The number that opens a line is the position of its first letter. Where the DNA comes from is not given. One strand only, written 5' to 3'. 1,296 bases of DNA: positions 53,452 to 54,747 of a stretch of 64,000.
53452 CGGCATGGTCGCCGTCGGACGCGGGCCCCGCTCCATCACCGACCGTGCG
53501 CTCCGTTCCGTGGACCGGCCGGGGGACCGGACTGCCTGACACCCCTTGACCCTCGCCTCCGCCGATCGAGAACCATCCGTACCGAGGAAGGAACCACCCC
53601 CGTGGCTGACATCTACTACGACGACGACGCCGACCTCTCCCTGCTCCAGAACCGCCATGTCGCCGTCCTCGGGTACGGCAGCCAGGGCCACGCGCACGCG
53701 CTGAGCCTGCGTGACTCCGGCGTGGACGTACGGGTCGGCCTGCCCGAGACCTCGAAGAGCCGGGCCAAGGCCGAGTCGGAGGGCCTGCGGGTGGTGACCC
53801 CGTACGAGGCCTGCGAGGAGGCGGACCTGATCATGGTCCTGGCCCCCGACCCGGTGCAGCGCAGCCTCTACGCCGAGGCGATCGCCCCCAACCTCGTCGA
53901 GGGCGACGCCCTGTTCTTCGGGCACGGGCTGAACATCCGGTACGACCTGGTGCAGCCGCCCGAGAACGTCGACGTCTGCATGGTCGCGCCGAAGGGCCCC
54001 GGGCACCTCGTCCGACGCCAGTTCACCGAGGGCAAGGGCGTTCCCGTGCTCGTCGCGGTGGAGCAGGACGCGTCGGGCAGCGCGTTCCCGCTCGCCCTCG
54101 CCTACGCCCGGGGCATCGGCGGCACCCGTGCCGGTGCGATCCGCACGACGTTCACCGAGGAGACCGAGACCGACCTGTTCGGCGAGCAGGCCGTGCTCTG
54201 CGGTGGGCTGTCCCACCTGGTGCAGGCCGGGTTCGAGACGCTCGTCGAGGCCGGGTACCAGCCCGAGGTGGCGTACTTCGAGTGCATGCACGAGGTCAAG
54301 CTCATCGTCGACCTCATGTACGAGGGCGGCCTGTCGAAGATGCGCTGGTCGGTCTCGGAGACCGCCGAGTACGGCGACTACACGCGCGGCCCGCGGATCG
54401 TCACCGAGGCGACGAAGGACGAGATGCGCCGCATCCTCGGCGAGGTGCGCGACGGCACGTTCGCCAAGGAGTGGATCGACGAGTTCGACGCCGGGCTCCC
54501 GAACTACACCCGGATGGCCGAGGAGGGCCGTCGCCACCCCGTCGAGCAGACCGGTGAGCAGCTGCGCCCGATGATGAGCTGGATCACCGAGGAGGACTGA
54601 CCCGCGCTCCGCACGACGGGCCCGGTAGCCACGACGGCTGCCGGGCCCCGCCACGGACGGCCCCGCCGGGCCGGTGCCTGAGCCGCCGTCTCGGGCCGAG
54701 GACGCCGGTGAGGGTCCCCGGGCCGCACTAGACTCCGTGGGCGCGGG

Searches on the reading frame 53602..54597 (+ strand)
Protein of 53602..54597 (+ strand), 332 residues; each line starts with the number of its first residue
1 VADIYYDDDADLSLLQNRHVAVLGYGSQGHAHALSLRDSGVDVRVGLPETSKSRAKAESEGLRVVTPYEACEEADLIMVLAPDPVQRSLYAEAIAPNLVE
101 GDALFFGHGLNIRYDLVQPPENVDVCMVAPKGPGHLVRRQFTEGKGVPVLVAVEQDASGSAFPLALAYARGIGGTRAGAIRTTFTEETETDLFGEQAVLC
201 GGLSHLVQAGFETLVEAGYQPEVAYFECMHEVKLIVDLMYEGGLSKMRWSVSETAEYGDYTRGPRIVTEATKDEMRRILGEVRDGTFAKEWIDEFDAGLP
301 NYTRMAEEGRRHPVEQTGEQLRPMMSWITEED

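Call 114: search_protein_families(library=pfam, proteins=[window:53602-54597:+], max_evalue=0.000001)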
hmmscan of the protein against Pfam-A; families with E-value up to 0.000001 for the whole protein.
window:53602-54597:+ (332 aa): 2 families
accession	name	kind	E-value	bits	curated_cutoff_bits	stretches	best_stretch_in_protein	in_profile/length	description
PF07991.19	KARI_N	-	1.2e-71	240.1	20.6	1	15-178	2-165/165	Acetohydroxy acid isomeroreductase, NADPH-binding domain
PF01450.25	KARI_C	-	3.3e-64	216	29.1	1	184-327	1-144/144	Ketol-acid reductoisomerase, C-terminal domain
